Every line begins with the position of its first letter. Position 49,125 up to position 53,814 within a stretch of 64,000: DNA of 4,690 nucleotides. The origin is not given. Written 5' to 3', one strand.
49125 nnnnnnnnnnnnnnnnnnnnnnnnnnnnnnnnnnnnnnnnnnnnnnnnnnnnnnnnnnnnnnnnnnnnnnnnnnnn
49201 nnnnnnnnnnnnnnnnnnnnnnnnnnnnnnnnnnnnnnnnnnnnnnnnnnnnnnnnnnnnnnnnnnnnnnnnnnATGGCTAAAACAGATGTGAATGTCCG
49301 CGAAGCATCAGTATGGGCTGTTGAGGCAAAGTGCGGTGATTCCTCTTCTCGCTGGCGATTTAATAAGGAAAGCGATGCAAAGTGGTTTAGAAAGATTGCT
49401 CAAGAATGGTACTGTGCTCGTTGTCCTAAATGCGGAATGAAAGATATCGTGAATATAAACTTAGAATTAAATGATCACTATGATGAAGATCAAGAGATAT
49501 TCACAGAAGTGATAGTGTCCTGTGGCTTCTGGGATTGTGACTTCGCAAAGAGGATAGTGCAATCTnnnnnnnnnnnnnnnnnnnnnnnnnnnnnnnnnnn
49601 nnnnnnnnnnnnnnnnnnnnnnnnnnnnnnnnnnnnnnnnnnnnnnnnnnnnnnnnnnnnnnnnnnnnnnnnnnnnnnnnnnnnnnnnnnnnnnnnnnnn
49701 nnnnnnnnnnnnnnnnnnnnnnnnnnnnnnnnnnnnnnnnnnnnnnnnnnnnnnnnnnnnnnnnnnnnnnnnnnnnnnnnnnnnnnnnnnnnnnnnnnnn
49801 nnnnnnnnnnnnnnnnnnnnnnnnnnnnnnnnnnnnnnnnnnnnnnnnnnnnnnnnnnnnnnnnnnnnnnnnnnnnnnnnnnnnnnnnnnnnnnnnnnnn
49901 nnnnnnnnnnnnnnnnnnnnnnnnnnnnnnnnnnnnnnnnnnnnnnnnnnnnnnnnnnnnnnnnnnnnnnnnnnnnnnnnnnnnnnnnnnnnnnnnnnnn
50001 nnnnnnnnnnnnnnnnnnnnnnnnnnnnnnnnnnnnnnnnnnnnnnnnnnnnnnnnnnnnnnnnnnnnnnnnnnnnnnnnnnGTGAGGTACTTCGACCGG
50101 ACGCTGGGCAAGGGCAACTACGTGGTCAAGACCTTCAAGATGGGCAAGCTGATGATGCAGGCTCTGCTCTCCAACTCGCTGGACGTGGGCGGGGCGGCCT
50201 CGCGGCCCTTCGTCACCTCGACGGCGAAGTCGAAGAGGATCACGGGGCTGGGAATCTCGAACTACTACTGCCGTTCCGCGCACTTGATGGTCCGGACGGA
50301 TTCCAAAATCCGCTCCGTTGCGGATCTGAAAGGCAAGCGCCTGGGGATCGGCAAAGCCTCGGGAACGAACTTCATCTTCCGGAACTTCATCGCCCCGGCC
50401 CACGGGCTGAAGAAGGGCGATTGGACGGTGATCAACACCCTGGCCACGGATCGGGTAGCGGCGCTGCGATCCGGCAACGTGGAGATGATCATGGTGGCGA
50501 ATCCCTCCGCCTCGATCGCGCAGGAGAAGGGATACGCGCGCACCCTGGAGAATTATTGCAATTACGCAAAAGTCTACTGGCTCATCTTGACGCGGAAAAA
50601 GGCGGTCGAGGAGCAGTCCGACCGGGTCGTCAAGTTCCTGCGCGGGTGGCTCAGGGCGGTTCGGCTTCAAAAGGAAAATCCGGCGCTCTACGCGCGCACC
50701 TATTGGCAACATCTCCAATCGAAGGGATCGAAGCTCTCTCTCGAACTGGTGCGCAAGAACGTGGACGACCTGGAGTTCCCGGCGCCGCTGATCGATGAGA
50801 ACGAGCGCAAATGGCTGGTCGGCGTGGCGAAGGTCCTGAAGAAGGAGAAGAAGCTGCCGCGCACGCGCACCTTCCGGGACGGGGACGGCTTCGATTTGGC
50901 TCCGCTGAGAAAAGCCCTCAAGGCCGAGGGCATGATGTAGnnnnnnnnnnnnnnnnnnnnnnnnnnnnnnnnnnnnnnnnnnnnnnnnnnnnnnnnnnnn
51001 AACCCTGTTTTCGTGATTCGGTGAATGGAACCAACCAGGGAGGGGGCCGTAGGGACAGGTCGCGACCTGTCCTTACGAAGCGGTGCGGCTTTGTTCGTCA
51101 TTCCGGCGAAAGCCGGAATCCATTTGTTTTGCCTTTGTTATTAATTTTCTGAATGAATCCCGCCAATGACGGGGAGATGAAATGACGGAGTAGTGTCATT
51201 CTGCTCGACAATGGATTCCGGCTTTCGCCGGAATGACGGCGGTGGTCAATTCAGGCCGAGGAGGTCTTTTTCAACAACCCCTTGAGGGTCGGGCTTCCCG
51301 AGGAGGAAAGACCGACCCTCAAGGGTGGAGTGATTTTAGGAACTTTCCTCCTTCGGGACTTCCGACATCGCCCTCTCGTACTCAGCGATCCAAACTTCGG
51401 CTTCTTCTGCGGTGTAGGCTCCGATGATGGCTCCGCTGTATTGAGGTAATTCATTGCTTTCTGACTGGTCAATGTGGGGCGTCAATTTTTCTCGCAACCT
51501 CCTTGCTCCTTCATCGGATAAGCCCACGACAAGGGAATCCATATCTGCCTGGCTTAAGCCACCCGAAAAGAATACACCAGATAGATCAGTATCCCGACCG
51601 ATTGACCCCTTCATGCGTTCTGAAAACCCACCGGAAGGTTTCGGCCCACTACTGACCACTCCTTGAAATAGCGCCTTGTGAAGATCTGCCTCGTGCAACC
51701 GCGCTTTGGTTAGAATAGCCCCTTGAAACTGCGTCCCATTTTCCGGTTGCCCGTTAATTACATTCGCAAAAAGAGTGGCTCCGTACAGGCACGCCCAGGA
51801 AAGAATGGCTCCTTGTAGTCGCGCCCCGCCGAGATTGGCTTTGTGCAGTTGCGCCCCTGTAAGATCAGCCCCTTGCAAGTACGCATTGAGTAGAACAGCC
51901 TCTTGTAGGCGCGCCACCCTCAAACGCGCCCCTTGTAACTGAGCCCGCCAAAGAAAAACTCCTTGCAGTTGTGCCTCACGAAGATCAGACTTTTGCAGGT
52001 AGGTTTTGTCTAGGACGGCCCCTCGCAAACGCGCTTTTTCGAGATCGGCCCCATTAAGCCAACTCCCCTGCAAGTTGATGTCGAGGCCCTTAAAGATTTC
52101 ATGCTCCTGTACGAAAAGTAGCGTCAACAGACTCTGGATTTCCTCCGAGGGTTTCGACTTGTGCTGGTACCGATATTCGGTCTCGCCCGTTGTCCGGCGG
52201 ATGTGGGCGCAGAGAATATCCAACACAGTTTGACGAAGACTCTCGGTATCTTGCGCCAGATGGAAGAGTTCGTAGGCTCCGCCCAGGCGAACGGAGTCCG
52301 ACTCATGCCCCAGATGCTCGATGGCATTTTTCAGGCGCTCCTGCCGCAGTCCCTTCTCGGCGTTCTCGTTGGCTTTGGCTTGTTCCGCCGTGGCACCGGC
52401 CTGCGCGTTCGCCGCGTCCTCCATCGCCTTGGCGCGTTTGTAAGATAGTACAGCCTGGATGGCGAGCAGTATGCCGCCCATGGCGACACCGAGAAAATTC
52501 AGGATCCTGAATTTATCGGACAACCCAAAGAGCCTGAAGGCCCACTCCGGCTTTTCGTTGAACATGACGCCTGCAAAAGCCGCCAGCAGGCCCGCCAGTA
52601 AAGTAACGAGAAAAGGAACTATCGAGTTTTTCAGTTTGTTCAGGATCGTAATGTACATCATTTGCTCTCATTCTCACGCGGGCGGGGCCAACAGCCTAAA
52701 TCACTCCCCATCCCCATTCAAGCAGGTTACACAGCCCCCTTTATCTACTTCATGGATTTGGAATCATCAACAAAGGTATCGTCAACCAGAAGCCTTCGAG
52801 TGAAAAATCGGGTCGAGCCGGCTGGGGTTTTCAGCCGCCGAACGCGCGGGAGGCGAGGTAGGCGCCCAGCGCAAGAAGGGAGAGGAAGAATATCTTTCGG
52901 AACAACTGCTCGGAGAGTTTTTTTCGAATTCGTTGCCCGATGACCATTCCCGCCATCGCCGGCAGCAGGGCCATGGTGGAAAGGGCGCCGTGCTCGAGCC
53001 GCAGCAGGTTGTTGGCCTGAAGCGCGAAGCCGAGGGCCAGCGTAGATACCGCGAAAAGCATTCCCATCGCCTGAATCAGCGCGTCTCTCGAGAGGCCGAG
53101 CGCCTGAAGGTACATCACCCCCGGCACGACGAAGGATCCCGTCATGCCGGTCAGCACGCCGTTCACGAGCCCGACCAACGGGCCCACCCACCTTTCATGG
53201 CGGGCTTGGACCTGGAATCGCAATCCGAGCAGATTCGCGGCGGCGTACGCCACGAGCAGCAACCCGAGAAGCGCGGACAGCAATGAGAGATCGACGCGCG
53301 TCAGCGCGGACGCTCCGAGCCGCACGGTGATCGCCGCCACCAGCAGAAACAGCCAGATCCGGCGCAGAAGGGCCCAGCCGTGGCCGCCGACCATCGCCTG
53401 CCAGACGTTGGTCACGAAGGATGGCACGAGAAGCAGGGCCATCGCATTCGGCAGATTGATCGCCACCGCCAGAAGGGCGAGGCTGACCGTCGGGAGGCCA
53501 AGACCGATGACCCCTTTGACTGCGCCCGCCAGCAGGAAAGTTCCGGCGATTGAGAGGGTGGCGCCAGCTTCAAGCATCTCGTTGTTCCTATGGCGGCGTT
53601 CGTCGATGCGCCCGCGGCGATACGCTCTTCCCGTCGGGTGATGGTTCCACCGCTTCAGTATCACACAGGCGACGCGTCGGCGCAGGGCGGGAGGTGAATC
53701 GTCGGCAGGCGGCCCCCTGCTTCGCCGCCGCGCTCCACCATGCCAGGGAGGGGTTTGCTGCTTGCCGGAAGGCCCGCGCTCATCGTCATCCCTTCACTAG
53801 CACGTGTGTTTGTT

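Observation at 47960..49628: Low-GC (~40%) 1.6-kb island with three orphan small genes and a 490-bp AT-rich non-coding core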

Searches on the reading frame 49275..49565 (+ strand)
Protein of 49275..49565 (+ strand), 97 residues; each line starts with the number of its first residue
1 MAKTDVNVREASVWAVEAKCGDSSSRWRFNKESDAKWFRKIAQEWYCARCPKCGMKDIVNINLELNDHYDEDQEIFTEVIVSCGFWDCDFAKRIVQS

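Call 4: search_protein_families(library=pfam, proteins=[window:49275-49565:+], max_evalue=1)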
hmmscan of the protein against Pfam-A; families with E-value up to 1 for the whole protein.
window:49275-49565:+ (97 aa): 0 families

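Call 5: search_protein_families(library=padloc, proteins=[window:49275-49565:+], max_evalue=1)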
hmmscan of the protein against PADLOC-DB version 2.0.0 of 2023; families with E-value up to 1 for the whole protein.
window:49275-49565:+ (97 aa): 0 families

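Call 6: search_protein_families(library=ncbifam, proteins=[window:49275-49565:+], max_evalue=1)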
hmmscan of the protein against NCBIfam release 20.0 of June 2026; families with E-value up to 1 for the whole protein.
window:49275-49565:+ (97 aa): 2 families
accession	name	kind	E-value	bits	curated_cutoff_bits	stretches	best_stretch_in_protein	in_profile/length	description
TIGR04165.1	methano_modCys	hypoth_equivalog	0.065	13.5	60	1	48-71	8-31/50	TIGR04165 family Cys-rich peptide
NF011453.0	PRK14873.1-3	equivalog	0.14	10.2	812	1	19-59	401-438/653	primosome assembly protein PriA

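Call 7: search_protein_families(library=phrogs, proteins=[window:49275-49565:+], max_evalue=1)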
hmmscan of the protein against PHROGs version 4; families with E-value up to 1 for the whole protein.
window:49275-49565:+ (97 aa): 3 families
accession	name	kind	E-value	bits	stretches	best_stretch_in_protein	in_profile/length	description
phrog_24972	-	unknown function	0.00086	20.5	1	39-68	23-52/62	-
phrog_2993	-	unknown function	0.047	14.2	1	38-62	8-32/90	-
phrog_26409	-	unknown function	0.14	12.1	1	30-74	410-454/483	-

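Call 22: find_homologous_proteins(query=window:49275-49565:+)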
Query window:49275-49565:+ (97 aa): 4 proteins with E <= 0.001 among 4 candidates.
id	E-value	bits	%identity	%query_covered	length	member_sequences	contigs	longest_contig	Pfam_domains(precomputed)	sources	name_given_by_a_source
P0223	4.1e-27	112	55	99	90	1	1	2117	-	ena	-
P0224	6.4e-27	111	58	98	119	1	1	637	-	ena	-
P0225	1.8e-26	110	60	100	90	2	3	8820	-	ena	-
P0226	1.5e-19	88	46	99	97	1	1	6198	-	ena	-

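Call 23: find_encoding_contigs(protein=P0225, flank=4000, max_places=3)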
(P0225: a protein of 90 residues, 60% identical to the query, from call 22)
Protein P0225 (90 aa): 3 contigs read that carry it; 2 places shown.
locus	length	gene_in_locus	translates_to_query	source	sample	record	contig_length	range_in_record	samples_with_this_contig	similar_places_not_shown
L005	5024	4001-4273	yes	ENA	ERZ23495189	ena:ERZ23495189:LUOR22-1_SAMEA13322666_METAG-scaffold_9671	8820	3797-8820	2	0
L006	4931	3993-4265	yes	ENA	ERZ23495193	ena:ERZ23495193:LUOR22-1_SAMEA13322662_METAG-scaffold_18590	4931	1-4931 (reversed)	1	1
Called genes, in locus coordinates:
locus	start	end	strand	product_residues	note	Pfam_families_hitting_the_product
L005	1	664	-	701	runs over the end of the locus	PF14022:DUF4238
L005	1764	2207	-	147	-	-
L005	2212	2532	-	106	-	-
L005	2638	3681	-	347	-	PF01582:TIR, PF13676:TIR_2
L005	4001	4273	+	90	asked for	-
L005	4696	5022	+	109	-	?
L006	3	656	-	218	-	?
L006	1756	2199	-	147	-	-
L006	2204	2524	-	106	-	-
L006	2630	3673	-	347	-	PF01582:TIR, PF13676:TIR_2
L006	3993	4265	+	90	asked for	-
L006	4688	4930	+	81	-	?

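Call 24: find_encoding_contigs(protein=P0226, flank=4000, max_places=2)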
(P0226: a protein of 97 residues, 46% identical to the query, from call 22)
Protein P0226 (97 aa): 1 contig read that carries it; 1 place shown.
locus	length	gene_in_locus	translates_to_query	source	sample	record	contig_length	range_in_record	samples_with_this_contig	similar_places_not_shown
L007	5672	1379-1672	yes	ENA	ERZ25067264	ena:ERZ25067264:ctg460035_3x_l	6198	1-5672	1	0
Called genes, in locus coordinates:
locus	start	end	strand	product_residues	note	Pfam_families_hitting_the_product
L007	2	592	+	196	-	?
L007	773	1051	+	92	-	PF07798:CCDC90-like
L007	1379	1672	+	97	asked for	-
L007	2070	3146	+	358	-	PF01261:AP_endonuc_2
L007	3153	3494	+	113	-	PF01329:Pterin_4a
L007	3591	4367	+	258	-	PF03372:Exo_endo_phos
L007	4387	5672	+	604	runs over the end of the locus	?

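Call 25: find_encoding_contigs(protein=P0223, flank=3000, max_places=2)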
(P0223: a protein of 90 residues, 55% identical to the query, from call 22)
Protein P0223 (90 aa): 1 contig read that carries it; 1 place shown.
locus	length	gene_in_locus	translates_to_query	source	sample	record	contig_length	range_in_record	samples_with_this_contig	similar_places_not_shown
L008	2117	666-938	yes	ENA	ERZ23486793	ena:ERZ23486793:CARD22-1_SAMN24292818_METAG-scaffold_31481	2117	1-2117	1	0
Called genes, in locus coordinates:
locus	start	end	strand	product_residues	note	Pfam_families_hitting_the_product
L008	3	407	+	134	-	?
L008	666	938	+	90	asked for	-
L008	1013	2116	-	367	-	?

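Call 86: search_protein_families(library=pfam, proteins=[L005:2638-3681:-, L005:2212-2532:-, L005:1764-2207:-, L008:3-407:+, L008:1013-2116:-], max_evalue=0.01)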
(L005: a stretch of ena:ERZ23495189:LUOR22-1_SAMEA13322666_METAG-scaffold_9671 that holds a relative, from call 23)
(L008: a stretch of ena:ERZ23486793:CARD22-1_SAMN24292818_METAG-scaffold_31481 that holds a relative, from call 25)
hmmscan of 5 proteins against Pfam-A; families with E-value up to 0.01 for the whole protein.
L005:2638-3681:- (347 aa): 2 families
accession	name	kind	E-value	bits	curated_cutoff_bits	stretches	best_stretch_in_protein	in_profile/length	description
PF13676.11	TIR_2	-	3.1e-19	70.1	28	1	99-193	1-93/122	TIR domain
PF01582.25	TIR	-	1.2e-09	38.6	21.3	1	97-208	2-114/179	TIR domain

L005:2212-2532:- (106 aa): 0 families

L005:1764-2207:- (147 aa): 0 families

L008:3-407:+ (134 aa): 0 families

L008:1013-2116:- (367 aa): 2 families
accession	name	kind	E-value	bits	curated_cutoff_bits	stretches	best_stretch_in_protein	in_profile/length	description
PF08264.19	Anticodon_1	-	5.7e-42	143.5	25.1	1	89-241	1-147/148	Anticodon-binding domain of tRNA ligase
PF10458.14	Val_tRNA-synt_C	-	2.3e-15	57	25.9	1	302-364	3-65/66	Valyl tRNA synthetase tRNA binding arm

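Call 103: search_protein_families(library=padloc, proteins=[L005:2638-3681:-], max_evalue=0.01)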
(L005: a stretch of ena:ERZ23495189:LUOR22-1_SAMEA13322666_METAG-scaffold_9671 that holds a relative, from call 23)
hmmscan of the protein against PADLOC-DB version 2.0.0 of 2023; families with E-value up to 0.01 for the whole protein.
L005:2638-3681:- (347 aa): 14 families
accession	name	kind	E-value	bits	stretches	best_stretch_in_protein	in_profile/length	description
PDLC05062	PDC-S66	-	2.1e-63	212.4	1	85-227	137-280/282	-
PDLC00417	ThsB1|ThsB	-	2.1e-39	133.8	1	93-211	163-282/303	TIR-like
PDLC00424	ThsB1|ThsB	-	5.9e-19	66.8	1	97-228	102-233/234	TIR-like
PDLC02962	RT-TIR_XII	-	1.5e-16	58.4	1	94-225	343-474/478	single gene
PDLC02961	RT-TIR_XII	-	4.9e-15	53.4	1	94-227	345-472/475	single gene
PDLC02421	Aga_TIR-PNTD1-PNTD2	-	8.8e-10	36.2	1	98-171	5-79/430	Class I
PDLC02403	Aga_TIR-PNTD1-PNTD2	-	5.9e-09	33.5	1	99-163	5-69/443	Class I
PDLC02012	SAVED5--SAVED_TIR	-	7.2e-09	33.2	1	90-180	7-96/404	-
PDLC03015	TIR-NLR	-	3.6e-07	27.3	1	99-187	4-91/824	-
PDLC02400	Aga_TIR-PNTD1-PNTD2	-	2.6e-06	24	1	91-190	180-283/639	Class I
PDLC03957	bSEFIR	-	2.7e-06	25.5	1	102-157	46-101/412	-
PDLC02416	Aga_REase-TIR-PNTD1-PNTD2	-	0.0003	17.6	1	92-225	150-276/572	Class I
PDLC00728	Effector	-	0.00047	17.2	1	92-157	5-70/432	TIR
PDLC00436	ThsB1|ThsB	-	0.0025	15.4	1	95-131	34-69/183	TIR-like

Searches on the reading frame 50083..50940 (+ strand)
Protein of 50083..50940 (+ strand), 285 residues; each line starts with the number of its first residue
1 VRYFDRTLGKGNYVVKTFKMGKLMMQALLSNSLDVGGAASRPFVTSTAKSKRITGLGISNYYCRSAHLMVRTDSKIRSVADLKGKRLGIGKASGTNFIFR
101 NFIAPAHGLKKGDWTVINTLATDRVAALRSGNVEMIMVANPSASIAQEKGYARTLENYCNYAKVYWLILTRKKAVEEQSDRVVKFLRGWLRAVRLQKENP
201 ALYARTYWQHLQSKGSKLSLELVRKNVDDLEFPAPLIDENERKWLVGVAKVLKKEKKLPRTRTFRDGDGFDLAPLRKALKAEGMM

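Call 89: search_protein_families(library=pfam, proteins=[window:50083-50940:+], max_evalue=0.001)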
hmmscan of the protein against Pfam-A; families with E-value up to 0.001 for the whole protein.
window:50083-50940:+ (285 aa): 4 families
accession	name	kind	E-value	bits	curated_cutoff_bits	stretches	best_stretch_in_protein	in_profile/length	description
PF09084.16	NMT1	-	9e-13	49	20.5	1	26-200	36-213/216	NMT1/THI5 like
PF16868.10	NMT1_3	-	1.9e-07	31.4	27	1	58-147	85-177/289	NMT1-like family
PF04069.17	OpuAC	-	4.9e-05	23.5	21.2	1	9-187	25-224/257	Substrate binding domain of ABC-type glycine betaine transport system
PF12974.12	Phosphonate-bd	-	0.00018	21.4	27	1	24-94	42-115/242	ABC transporter, phosphonate, periplasmic substrate-binding protein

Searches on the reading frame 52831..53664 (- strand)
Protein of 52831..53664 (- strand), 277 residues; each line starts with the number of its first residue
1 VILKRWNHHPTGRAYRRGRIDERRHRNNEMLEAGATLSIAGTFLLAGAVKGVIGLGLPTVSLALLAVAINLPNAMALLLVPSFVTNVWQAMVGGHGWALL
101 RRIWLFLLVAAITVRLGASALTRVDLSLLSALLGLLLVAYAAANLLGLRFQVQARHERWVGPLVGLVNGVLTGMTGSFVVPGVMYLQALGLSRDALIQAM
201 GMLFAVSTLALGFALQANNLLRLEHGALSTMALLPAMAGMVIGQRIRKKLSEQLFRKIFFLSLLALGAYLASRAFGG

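Call 89: search_protein_families(library=pfam, proteins=[window:52831-53664:-], max_evalue=0.001)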
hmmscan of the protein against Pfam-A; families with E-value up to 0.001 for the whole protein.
window:52831-53664:- (277 aa): 1 family
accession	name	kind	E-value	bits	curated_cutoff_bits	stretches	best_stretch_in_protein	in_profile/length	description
PF01925.25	TauE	-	2.2e-25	90.1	32.6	1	40-270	2-237/237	Sulfite exporter TauE/SafE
